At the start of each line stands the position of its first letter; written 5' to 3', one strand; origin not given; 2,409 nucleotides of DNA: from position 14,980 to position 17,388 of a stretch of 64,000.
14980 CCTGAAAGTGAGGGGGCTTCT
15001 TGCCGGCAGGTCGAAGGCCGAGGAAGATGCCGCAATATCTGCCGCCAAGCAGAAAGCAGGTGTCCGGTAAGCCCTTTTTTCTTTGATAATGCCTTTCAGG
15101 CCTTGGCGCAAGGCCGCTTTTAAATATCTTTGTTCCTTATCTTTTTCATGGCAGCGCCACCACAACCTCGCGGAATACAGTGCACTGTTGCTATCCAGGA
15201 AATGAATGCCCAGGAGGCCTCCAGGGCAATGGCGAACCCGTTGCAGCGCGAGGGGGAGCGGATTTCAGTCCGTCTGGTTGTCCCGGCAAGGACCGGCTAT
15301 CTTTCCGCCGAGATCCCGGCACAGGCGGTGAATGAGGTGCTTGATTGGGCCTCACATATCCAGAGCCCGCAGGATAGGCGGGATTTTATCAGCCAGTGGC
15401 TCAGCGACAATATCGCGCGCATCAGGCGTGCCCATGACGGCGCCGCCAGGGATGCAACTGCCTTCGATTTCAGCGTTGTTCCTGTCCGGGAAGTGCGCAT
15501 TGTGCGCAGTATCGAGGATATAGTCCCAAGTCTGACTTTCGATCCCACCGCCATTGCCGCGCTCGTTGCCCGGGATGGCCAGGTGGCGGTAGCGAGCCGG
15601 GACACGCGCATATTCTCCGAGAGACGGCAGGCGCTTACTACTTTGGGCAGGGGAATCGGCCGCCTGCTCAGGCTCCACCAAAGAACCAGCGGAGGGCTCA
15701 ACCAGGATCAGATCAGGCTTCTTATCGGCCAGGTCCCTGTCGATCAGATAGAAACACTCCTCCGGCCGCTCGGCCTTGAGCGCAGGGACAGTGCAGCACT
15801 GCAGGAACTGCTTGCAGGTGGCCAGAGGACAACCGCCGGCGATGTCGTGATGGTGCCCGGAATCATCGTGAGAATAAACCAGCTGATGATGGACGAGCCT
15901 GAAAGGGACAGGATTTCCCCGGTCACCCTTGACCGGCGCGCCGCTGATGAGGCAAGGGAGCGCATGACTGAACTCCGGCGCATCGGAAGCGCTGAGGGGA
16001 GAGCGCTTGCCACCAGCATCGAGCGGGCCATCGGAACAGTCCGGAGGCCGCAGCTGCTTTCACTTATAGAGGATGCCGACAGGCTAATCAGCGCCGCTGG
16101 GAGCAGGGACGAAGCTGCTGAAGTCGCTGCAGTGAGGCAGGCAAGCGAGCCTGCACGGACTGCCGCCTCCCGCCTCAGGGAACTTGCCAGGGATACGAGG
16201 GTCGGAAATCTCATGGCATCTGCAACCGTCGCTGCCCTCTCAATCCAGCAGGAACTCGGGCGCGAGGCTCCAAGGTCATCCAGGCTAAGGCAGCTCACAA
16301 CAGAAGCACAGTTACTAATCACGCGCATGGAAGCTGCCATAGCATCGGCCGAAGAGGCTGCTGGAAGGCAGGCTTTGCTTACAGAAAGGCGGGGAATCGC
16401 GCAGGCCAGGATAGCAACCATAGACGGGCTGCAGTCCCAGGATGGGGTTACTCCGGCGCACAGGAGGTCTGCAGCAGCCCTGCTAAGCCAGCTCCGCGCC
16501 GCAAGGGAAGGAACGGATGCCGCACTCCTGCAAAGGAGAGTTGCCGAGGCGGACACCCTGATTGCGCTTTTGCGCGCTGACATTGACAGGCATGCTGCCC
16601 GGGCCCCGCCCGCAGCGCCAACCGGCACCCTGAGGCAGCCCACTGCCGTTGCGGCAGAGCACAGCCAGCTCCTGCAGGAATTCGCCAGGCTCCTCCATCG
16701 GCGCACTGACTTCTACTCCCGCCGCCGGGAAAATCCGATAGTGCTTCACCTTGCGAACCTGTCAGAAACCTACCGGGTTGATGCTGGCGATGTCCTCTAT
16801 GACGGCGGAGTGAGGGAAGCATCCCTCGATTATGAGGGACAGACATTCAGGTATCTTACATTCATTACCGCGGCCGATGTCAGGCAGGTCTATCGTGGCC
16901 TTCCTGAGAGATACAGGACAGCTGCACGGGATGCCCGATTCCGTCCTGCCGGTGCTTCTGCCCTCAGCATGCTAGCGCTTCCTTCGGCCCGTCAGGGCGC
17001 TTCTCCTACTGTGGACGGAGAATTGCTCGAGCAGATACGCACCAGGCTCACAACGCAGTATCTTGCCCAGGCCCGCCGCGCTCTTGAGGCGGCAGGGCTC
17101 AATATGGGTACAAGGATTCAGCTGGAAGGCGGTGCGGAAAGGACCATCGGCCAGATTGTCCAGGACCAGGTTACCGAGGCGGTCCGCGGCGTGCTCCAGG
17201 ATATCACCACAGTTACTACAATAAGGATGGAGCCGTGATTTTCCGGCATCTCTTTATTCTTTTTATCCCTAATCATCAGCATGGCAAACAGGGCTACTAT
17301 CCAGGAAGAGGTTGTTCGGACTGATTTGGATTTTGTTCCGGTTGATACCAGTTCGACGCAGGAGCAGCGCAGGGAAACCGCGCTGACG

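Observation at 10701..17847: Composition-shifted island of five orphan genes directly downstream of the S-layer gene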

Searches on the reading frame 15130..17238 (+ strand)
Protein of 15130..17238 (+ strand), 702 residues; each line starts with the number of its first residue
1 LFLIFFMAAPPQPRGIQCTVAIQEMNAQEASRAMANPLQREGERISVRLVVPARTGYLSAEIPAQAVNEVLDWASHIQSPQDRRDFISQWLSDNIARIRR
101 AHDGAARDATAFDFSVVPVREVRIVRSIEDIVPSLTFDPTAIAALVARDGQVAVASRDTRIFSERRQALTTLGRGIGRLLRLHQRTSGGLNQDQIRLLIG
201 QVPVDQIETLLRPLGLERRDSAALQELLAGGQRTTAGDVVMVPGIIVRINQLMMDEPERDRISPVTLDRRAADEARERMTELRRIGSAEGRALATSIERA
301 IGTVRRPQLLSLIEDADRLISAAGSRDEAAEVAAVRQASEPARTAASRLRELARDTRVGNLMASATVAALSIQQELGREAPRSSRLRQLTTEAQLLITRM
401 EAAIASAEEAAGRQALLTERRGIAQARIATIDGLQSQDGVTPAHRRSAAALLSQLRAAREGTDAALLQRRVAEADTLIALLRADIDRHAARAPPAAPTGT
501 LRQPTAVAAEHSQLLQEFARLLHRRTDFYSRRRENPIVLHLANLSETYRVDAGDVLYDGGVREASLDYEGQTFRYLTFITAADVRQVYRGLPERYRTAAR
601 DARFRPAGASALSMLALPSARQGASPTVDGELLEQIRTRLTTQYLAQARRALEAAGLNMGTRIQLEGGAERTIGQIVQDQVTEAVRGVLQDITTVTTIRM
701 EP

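Call 4: search_protein_families(library=pfam, proteins=[window:15130-17238:+], max_evalue=0.1)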
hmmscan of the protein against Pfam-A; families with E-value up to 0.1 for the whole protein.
window:15130-17238:+ (702 aa): 0 families

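Call 5: search_protein_families(library=ncbifam, proteins=[window:15130-17238:+], max_evalue=0.1)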
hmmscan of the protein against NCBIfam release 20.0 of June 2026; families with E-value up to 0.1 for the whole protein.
window:15130-17238:+ (702 aa): 0 families

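Call 9: search_protein_families(library=phrogs, proteins=[window:15148-17238:+], max_evalue=0.1)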
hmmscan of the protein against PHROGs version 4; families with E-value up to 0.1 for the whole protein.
window:15148-17238:+ (696 aa): 0 families

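Call 10: search_protein_families(library=padloc, proteins=[window:15148-17238:+], max_evalue=0.1)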
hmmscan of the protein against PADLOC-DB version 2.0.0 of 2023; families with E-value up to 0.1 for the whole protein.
window:15148-17238:+ (696 aa): 0 families

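Call 12: find_homologous_proteins(query=window:15148-17238:+, max_evalue=0.001)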
Query window:15148-17238:+ (696 aa): 2 proteins with E <= 0.001 among 8000 candidates.
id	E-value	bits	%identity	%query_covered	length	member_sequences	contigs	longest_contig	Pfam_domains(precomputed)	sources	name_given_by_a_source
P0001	0.0e+0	1436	100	100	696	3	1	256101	-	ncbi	ncbi:MAG: hypothetical protein ABIH29_01420 [Candidatus Micrarchaeota archaeon]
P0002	2.4e-130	454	49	76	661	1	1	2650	-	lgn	-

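Call 13: find_encoding_contigs(protein=P0002, flank=10000)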
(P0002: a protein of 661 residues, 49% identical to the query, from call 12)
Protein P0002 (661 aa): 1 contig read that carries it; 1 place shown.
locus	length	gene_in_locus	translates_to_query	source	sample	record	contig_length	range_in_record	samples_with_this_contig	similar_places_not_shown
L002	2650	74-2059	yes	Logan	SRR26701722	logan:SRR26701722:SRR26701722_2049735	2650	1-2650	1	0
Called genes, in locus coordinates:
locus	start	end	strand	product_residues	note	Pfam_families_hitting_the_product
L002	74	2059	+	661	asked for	-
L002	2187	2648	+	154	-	?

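Call 34: search_protein_representatives(alignment_id=A1)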
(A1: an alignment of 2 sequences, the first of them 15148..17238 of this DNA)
Query: 2 sequences, 722 profile positions. Proteins with E-value up to 0.001 (for the whole library): 19; up to 1e-10: 6; up to 1e-30: 5. The best 19 are listed.
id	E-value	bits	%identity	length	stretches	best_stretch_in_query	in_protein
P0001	0.0e+00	1325.6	-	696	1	1-722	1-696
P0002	0.0e+00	1270.6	-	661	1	1-684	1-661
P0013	5.1e-56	206.9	-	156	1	1-153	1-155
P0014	1.0e-40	156.3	-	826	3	5-198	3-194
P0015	5.0e-33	130.9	-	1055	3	9-420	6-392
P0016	2.2e-19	85.8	-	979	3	10-141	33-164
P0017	5.2e-08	48.2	-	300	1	1-115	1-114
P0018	3.5e-07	45.5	-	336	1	6-127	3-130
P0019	6.7e-07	44.6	-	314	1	6-116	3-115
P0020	2.4e-06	42.7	-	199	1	1-116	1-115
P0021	3.1e-06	42.4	-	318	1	8-115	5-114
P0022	4.1e-06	42.0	-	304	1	11-118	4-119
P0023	2.7e-05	39.2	-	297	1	18-115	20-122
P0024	4.1e-05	38.6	-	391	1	20-124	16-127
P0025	1.1e-04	37.3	-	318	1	4-114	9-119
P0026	1.2e-04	37.1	-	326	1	14-116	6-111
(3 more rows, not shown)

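Call 36: search_protein_families(library=pfam, proteins=[P0014, P0015, P0016, P0017, P0018, P0021, P0024, P0026], max_evalue=0.1)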
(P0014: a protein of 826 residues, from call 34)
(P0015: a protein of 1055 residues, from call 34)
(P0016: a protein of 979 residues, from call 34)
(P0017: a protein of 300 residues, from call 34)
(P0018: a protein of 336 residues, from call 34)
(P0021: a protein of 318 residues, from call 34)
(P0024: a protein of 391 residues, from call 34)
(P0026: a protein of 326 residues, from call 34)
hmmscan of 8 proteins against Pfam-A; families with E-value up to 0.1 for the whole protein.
P0014 (826 aa): 0 families

P0015 (1055 aa): 0 families

P0016 (979 aa): 2 families
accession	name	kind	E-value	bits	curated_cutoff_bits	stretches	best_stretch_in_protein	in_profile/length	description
PF03564.21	DUF1759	-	0.027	14.9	25.4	1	274-359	29-112/148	Protein of unknown function (DUF1759)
PF06428.16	Sec2p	-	0.052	14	28.5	1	281-330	29-78/92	GDP/GTP exchange factor Sec2p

P0017 (300 aa): 0 families

P0018 (336 aa): 0 families

P0021 (318 aa): 1 family
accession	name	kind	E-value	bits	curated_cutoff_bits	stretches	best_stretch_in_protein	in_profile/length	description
PF06060.18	Mesothelin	-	0.039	12.6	25.8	1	53-91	532-571/624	Mesothelin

P0024 (391 aa): 0 families

P0026 (326 aa): 0 families

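Call 43: find_encoding_contigs(protein=P0015, flank=10000, max_places=3)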
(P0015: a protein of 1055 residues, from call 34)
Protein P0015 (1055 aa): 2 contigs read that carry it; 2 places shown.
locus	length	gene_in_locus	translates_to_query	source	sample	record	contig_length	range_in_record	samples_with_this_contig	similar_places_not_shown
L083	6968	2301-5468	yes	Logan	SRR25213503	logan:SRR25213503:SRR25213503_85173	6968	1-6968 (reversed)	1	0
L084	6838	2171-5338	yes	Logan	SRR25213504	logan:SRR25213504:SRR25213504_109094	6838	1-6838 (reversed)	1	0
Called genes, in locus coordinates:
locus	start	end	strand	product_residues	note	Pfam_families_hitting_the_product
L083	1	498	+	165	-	?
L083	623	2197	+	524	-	-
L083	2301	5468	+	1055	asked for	-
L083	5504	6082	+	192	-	-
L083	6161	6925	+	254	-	-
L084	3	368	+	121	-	?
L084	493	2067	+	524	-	-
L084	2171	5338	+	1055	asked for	-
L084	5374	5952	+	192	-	-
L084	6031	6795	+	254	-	-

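Call 44: find_encoding_contigs(protein=P0014, flank=10000, max_places=3)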
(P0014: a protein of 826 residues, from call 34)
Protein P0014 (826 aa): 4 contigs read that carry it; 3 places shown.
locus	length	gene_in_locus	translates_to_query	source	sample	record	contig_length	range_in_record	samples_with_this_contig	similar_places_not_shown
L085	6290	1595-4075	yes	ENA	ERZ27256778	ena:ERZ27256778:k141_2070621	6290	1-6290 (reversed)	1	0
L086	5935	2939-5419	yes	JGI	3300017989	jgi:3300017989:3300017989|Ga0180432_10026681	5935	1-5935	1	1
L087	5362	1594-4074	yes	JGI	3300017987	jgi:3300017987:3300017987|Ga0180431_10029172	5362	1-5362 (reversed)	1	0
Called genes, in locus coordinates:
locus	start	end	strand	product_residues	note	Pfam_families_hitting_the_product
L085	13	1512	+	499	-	-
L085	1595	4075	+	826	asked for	-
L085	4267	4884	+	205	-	-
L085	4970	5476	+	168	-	PF27418:GINS23_N (weak), PF22090:Gins51_C (faint)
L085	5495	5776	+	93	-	PF00935:Ribosomal_L44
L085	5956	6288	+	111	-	?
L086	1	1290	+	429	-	?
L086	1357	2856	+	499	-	-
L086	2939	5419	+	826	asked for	-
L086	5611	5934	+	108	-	?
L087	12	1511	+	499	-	-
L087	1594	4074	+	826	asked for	-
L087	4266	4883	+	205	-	-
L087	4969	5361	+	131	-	?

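Call 45: find_encoding_contigs(protein=P0016, flank=10000, max_places=3)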
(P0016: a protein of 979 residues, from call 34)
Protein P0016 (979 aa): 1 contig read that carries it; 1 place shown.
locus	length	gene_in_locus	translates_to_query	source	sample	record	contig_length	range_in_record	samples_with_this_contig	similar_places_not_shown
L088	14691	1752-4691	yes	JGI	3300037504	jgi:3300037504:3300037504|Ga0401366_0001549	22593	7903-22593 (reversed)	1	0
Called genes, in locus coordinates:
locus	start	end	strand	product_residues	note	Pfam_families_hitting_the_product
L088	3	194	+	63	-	?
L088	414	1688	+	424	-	-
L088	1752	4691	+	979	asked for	-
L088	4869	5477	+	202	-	-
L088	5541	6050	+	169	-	PF05916:Sld5 (weak), PF22090:Gins51_C (faint)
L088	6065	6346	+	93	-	PF00935:Ribosomal_L44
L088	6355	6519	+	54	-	PF01667:Ribosomal_S27e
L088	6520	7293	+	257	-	PF00575:S1, PF07541:EIF_2_alpha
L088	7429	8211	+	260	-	PF09754:PAC2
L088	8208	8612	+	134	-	-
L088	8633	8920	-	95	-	PF21473:OB_Ssb-like, PF01336:tRNA_anti-codon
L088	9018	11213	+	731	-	PF19077:Big_13 (faint), PF27332:TP_0781 (faint), PF13205:Big_5 (faint), PF17996:CE2_N (faint), PF02494:HYR (faint)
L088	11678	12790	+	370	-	PF05559:DUF763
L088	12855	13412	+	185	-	-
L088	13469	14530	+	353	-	PF00579:tRNA-synt_1b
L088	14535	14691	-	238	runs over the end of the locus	PF01048:PNP_UDP_1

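Call 57: predict_structure(alignment_id=A2)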
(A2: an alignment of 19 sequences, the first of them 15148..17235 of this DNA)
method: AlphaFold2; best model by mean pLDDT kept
length: 696 residues; sequences in the alignment: 19
mean_pLDDT: 72.9   pTM: 0.35
mean pLDDT of the five models: 72.9, 71.4, 70.8, 67.5, 64.6
residues with pLDDT >= 90: 190; 70-90: 265; 50-70: 87; < 50: 154
segments of 3 or more residues with pLDDT < 50: 1-6, 118-128, 250-254, 347-356, 369-373, 490-506, 519-574, 598-623, 685-696
pLDDT, mean of each block of 10 residues (from residue 1): 53 87 87 89 91 92 90 86 91 86 83 69 42 81 86 83 90 88 83 91 89 90 87 91 77 58 88 95 96 90 93 90 77 68 50 47 53 57 82 84 89 95 96 96 97 96 97 95 78 36 49 51 31 29 27 35 33 50 67 51 44 33 55 75 75 79 80 74 43 25
secondary structure, 60 per line:
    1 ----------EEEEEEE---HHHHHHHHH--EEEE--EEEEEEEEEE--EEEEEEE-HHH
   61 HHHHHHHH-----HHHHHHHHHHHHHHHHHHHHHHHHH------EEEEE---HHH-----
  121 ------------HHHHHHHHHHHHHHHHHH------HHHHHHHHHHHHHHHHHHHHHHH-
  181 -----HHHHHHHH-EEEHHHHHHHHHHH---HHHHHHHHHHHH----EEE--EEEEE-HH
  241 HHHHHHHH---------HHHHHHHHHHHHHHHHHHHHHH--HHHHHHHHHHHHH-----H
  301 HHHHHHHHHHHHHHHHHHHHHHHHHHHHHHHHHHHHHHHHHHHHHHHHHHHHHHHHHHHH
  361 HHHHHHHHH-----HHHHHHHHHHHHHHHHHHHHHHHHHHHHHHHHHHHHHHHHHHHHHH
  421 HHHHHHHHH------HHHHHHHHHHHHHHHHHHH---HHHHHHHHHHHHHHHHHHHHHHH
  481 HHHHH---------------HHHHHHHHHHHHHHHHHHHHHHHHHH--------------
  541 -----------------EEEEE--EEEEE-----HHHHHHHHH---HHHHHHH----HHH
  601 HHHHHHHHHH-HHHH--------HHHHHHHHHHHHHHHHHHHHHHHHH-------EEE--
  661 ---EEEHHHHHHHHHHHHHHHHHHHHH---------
elements in order (helices of 4 or more, strands of 3 or more residues): E11-17 H21-29 E32-35 E38-47 E50-56 H58-68 H74-98 E105-109 H133-150 H157-179 H186-193 E195-197 H198-208 H212-223 E228-230 E233-237 H239-248 H258-279 H282-294 H300-369 H375-429 H436-454 H458-485 H501-526 E558-562 E565-569 H575-583 H587-593 H598-610 H612-615 H624-648 E656-658 E664-666 H667-687

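Call 60: fold_search(model_id=the predicted structure, library=pdb)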
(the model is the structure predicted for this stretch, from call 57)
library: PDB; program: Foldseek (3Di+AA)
matches with E <= 10: 226; with E <= 0.001: 0
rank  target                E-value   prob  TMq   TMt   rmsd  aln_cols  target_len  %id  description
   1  9a2i_MODEL_1_A        3.0e-01  1.00  0.11  0.12   7.5       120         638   17  Model of E. coli DnaK by in-cell photo-crosslinking MS and deep learning (released 2023-02-24)
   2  3nyx                  4.0e-01  0.08  0.06  0.13  19.0       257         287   12  Non-phosphorylated TYK2 JH1 domain with Quinoline-Thiadiazole-Thiophene Inhibitor (released 2010-10-20)
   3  9a5j_A                4.2e-01  1.00  0.14  0.15   4.5       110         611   17  Integrative model of DNAK-GUDB by crosslinking MS and deep learning (released 2024-09-18)
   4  2xv4                  5.9e-01  0.09  0.09  0.14  27.7       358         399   11  Structure of Human RPC62 (partial) (released 2011-03-02)
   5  5dvr                  9.6e-01  0.04  0.07  0.11  27.3       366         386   13  Crystal Structure of TgCDPK1 From Toxoplasma Gondii complexed with GW780159X (released 2015-09-30)
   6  9a65_B                1.1e+00  0.02  0.06  0.06  72.8       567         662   11  Integrative model of YVAQ-MCPB by crosslinking MS and deep learning (released 2024-09-18)
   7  6hiz_DA               1.2e+00  0.35  0.07  0.31  15.7       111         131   19  Cryo-EM structure of the Trypanosoma brucei mitochondrial ribosome - This entry contains the head of the small mitori (released 2018-09-26)
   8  8glv_Do               1.2e+00  0.03  0.09  0.05  58.8       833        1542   15  96-nm repeat unit of doublet microtubules from Chlamydomonas reinhardtii flagella (released 2023-05-31)
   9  7uni_C                1.3e+00  0.28  0.10  0.23  27.4       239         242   18  De novo designed chlorophyll dimer protein with Zn pheophorbide a methyl ester, SP2-ZnPPaM (released 2023-04-19)
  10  4lgd_B                1.3e+00  0.04  0.06  0.11  34.5       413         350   12  Structural Basis for Autoactivation of Human Mst2 Kinase and Its Regulation by RASSF5 (released 2013-09-18)
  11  2ogk_D                1.6e+00  0.07  0.05  0.14  12.2        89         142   11  Crystal structure of protein AF2318 from Archaeglobus fulgidus, Pfam DUF54 (released 2007-01-30)
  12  6hyc_A                1.6e+00  0.06  0.07  0.10  17.0       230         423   12  The structure of full-length human phenylalanine hydroxylase in complex with the cofactor and negative regulator tetra (released 2019-06-05)
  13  4r5j_C                1.8e+00  0.97  0.12  0.35   4.8       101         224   17  Crystal structure of the DnaK C-terminus (Dnak-SBD-A) (released 2014-09-10)
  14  7n6g_3M               2.0e+00  0.05  0.07  0.11  47.0       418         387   16  C1 of central pair (released 2022-05-18)
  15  4ona                  2.1e+00  0.03  0.07  0.09  27.7       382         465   12  Calcium-Dependent Protein Kinase 1 from Toxoplasma gondii (TgCDPK1) in complex with inhibitor UW1517 (released 2014-03-19)
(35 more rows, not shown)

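Call 72: search_solved_structures(query=A6, max_evalue=1)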
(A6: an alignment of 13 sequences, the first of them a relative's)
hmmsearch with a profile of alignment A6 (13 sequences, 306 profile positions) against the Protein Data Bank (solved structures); distinct sequences matched with E-value up to 1: 1.
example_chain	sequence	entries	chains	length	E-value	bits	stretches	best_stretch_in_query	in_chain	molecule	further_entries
2mii_A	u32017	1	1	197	0.059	16.3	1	127-238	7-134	Penicillin-binding protein activator LpoB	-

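Call 75: predict_structure(alignment_id=A6)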
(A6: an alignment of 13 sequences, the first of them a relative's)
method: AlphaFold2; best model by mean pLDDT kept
length: 336 residues; sequences in the alignment: 13
mean_pLDDT: 79.2   pTM: 0.44
mean pLDDT of the five models: 79.2, 78.9, 78.6, 78.1, 77.4
residues with pLDDT >= 90: 162; 70-90: 81; 50-70: 40; < 50: 53
segments of 3 or more residues with pLDDT < 50: 120-131, 145-151, 156-159, 161-171, 174-181
pLDDT, mean of each block of 10 residues (from residue 1): 73 92 90 87 88 93 91 91 91 89 82 70 43 48 47 46 44 46 57 70 89 92 70 87 90 94 93 94 93 84 91 94 94 94
secondary structure, 60 per line:
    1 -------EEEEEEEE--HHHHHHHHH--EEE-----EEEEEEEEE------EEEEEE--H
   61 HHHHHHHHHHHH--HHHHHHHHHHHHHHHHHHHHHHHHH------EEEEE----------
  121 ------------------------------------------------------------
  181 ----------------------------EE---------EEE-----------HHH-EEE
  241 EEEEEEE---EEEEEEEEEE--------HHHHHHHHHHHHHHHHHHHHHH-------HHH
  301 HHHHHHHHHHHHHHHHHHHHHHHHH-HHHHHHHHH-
elements in order: E8-15 H18-26 E29-31 E37-45 E52-57 H60-72 H75-99 E106-110 E220-222 E238-247 E251-260 H269-290 H298-325 H327-335

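Call 78: fold_search(model_id=the predicted structure, library=pdb)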
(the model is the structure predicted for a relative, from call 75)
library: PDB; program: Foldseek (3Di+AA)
matches with E <= 10: 190; with E <= 0.001: 0
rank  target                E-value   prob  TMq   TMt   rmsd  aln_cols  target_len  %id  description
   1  9hvf_B                2.0e-01  0.16  0.10  0.19  10.4       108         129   14  Native human PPP1R15B-P-eIF2-eIF2B complex (released 2025-11-19)
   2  8qzz_B                8.3e-01  0.09  0.10  0.20  10.3       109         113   14  Crystal structure of human eIF2 alpha-gamma complexed with PPP1R15A_420-452 (released 2024-03-20)
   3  8ppl_Ir               8.3e-01  0.08  0.10  0.11  10.5       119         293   13  MERS-CoV Nsp1 bound to the human 43S pre-initiation complex (released 2023-10-18)
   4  7bio_B                8.8e-01  0.09  0.12  0.25  11.9       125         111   13  Crystal structure of monooxygenase RslO4 from Streptomyces bottropensis (released 2021-01-20)
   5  5che_A                1.0e+00  0.05  0.09  0.07  12.5       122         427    8  Crystal structure of Arabidopsis glutamyl-tRNA reductase in complex with its regulatory proteins (released 2016-02-03)
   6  1q8k_MODEL_1_A        1.2e+00  0.08  0.10  0.11  10.2       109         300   15  Solution structure of alpha subunit of human eIF2 (released 2004-09-07)
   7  6czm_A                1.3e+00  0.07  0.09  0.08  16.8       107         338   19  Crystal structure of Medicago truncatula ATP-phosphoribosyltransferase in tense form (released 2018-08-15)
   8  7agt_A                1.4e+00  0.12  0.10  0.08  10.3        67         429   12  Structure of the S726F mutant of AcylTransferase domain of Mycocerosic Acid Synthase from Mycobacterium tuberculosis a (released 2020-12-16)
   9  7bio_A                1.4e+00  0.09  0.11  0.28  12.1       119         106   12  Crystal structure of monooxygenase RslO4 from Streptomyces bottropensis (released 2021-01-20)
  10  9hve_K                1.6e+00  0.06  0.09  0.11  10.6       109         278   13  Native human eIF2-eIF2B complex (released 2025-11-19)
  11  4dn9_A                1.7e+00  0.15  0.15  0.40  12.4       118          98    8  CRYSTAL STRUCTURE OF putative Antibiotic biosynthesis monooxygenase from Chloroflexus aurantiacus J-10-fl (released 2012-02-22)
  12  6czl_A                1.8e+00  0.12  0.10  0.10  10.5        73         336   22  Crystal structure of Medicago truncatula ATP-phosphoribosyltransferase in relaxed form (released 2018-08-15)
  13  8ecp_A                2.1e+00  0.09  0.13  0.33  11.8       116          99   11  R16A PA0709 with BME modifications (released 2023-09-27)
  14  5yfd_A                2.1e+00  0.05  0.09  0.05  15.8       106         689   13  Crystal structure of a new DPP III family member (released 2018-01-03)
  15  5x5r_B                2.1e+00  0.04  0.10  0.16  16.4       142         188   13  Crystal structure of a hydrolase from Listeria innocua (released 2018-02-21)
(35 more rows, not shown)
